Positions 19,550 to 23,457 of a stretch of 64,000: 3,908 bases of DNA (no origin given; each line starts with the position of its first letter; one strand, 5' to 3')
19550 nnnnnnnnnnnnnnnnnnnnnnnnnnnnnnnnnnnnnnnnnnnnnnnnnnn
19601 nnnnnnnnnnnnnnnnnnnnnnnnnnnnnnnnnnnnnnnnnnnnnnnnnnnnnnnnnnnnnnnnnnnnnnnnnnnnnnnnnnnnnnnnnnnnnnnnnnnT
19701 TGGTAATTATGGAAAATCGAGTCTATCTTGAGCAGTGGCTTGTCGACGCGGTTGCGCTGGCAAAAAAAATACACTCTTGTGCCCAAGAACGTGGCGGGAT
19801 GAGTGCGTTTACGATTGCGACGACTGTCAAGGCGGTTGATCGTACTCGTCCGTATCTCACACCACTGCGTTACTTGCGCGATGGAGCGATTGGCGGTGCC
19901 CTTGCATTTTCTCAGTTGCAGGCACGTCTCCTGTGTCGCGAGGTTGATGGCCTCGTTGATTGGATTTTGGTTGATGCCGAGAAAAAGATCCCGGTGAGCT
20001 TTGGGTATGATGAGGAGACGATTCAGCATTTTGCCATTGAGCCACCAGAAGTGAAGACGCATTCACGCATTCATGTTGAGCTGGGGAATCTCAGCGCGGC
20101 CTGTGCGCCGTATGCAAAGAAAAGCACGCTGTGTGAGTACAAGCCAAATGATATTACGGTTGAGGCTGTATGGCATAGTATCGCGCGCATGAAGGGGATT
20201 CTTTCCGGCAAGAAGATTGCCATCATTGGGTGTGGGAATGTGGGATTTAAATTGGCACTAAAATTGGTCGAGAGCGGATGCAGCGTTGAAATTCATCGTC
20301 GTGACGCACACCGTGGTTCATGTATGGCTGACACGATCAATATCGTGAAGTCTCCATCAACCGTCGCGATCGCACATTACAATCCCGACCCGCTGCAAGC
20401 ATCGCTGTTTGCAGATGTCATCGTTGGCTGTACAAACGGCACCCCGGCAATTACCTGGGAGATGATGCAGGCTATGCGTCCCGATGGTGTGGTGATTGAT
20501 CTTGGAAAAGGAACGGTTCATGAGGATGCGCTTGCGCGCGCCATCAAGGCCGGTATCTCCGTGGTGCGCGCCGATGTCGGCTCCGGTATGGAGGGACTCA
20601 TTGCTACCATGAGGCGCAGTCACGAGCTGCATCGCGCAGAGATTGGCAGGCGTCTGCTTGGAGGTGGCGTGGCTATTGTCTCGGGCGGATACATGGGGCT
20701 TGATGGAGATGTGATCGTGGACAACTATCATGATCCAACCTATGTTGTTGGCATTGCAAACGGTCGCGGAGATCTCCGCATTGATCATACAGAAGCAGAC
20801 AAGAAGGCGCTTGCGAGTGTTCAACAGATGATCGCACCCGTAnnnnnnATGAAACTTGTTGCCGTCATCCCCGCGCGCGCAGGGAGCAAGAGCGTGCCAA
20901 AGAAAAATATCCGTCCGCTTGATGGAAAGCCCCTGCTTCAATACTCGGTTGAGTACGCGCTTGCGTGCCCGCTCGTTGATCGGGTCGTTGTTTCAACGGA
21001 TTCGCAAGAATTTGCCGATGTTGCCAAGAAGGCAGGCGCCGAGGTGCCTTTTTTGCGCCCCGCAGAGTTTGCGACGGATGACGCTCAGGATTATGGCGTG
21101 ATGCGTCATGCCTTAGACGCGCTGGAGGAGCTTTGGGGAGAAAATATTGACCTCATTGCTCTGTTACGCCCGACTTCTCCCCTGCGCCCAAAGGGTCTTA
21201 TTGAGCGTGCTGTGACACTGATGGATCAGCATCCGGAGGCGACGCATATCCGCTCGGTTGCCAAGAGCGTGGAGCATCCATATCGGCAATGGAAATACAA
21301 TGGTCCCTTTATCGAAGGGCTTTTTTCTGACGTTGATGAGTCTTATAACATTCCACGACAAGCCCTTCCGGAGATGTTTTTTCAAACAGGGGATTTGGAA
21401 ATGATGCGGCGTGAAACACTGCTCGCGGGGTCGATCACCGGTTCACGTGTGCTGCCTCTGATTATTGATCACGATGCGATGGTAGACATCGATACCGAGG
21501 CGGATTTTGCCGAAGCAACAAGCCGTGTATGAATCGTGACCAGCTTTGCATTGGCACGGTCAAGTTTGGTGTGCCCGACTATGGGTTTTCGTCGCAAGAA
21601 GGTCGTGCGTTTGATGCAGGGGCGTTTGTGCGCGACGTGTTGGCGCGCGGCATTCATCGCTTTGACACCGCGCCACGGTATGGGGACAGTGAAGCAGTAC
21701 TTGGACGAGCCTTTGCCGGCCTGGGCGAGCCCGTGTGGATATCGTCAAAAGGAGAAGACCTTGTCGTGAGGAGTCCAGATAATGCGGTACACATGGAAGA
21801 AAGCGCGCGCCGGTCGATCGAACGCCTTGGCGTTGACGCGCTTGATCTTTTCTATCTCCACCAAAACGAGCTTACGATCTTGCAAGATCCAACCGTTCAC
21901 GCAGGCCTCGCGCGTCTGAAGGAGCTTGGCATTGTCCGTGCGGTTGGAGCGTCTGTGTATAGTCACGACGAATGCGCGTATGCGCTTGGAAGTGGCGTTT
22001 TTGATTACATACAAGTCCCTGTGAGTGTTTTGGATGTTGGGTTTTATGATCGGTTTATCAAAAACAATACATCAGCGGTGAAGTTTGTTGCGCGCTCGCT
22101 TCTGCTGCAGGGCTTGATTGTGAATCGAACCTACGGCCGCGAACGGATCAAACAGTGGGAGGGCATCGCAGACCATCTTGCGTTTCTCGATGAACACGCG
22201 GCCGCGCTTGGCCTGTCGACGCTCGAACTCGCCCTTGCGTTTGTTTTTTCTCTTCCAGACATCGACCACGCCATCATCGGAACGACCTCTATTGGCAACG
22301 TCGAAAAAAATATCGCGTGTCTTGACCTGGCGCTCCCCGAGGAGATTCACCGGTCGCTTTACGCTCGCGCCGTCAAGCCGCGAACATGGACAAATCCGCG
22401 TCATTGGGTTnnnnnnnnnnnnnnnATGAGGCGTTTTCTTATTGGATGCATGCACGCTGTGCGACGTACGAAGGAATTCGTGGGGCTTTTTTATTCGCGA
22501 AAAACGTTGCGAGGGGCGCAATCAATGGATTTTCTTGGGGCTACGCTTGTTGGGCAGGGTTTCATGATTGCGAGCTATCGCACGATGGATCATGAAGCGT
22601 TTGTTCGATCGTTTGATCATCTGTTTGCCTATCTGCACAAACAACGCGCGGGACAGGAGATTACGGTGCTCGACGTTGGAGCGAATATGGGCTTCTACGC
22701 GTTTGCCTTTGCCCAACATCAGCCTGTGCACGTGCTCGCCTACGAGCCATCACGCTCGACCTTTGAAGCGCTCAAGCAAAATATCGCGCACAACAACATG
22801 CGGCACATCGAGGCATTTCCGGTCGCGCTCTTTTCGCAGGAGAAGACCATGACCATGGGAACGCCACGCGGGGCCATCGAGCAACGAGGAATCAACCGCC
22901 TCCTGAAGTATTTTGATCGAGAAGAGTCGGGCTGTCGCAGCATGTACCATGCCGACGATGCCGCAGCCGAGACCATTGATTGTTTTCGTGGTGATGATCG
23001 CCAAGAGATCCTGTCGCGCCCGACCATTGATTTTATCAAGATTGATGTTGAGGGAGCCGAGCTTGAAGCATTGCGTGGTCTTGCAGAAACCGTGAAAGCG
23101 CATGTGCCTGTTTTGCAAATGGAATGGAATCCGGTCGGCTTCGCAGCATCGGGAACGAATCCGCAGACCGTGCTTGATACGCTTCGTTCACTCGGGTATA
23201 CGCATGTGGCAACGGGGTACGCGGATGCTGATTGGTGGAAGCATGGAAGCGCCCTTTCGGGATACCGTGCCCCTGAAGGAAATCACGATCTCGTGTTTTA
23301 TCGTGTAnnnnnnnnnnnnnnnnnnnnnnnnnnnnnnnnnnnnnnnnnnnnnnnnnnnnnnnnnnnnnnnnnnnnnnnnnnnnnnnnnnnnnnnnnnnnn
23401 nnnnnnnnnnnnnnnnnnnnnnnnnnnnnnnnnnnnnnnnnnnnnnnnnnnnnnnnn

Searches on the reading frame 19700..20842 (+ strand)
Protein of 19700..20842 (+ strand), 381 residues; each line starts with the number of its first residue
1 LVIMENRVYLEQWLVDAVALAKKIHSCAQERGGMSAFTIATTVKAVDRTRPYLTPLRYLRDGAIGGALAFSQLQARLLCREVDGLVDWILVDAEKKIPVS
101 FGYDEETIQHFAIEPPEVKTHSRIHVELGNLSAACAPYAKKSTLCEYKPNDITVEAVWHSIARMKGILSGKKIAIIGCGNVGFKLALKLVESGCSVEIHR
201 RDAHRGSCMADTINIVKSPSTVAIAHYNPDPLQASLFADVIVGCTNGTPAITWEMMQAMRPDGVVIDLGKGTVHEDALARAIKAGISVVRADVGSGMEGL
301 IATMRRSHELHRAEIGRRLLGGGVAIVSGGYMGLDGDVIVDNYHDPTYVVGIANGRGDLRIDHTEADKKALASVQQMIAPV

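Call 36: search_protein_families(library=pfam, proteins=[window:19700-20842:+], max_evalue=0.001)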
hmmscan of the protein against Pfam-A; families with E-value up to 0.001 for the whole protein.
window:19700-20842:+ (381 aa): 6 families
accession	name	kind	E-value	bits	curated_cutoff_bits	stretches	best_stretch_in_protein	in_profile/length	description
PF02826.25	2-Hacid_dh_C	-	5e-08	33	25.1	1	158-285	23-144/178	D-isomer specific 2-hydroxyacid dehydrogenase, NAD binding domain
PF03807.23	F420_oxidored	-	4.3e-05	24.5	21.6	1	172-222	1-46/94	NADP oxidoreductase coenzyme F420-dependent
PF07991.19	KARI_N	-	5.9e-05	23.1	20.6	1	168-238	2-78/165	Acetohydroxy acid isomeroreductase, NADPH-binding domain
PF03446.21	NAD_binding_2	-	8.8e-05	23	21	1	172-299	1-125/161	NAD binding domain of 6-phosphogluconate dehydrogenase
PF00670.27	AdoHcyase_NAD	-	0.00075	20.1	27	0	159-273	11-114/162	S-adenosyl-L-homocysteine hydrolase, NAD binding domain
PF01488.26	Shikimate_DH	-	0.00079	20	24.3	0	167-268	9-111/138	Shikimate / quinate 5-dehydrogenase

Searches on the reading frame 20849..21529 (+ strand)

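Call 36: search_protein_families(library=pfam, proteins=[window:20849-21529:+], max_evalue=0.001)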
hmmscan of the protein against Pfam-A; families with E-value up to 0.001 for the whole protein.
window:20849-21529:+ (227 aa): 2 families
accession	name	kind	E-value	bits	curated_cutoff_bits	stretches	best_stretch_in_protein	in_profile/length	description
PF02348.25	CTP_transf_3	-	3.4e-22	79.8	22.6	1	4-131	1-122/217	Cytidylyltransferase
PF12804.13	NTP_transf_3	-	9.2e-05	23.1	27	1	18-144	15-130/160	MobA-like NTP transferase domain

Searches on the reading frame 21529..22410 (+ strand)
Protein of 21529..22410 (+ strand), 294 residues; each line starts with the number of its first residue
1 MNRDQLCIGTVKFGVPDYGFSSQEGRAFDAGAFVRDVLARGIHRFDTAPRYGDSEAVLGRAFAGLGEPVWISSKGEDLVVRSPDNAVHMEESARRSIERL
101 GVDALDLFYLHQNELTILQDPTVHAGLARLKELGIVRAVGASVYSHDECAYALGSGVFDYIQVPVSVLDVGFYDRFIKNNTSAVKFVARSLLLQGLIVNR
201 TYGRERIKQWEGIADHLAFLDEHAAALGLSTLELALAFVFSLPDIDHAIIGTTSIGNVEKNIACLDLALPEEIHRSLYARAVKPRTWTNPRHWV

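Call 36: search_protein_families(library=pfam, proteins=[window:21529-22410:+], max_evalue=0.001)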
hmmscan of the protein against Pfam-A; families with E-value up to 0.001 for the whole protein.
window:21529-22410:+ (294 aa): 1 family
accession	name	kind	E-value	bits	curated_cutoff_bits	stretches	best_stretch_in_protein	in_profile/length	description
PF00248.27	Aldo_ket_red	-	3.3e-30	105.6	24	1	6-275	2-284/291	Aldo/keto reductase family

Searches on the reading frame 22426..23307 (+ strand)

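Call 36: search_protein_families(library=pfam, proteins=[window:22426-23307:+], max_evalue=0.001)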
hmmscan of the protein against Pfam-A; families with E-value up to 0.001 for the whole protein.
window:22426-23307:+ (294 aa): 1 family
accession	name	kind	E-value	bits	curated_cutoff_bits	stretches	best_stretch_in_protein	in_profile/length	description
PF05050.19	Methyltransf_21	-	1.2e-14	55.2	22.7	1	83-258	1-171/173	Methyltransferase FkbM domain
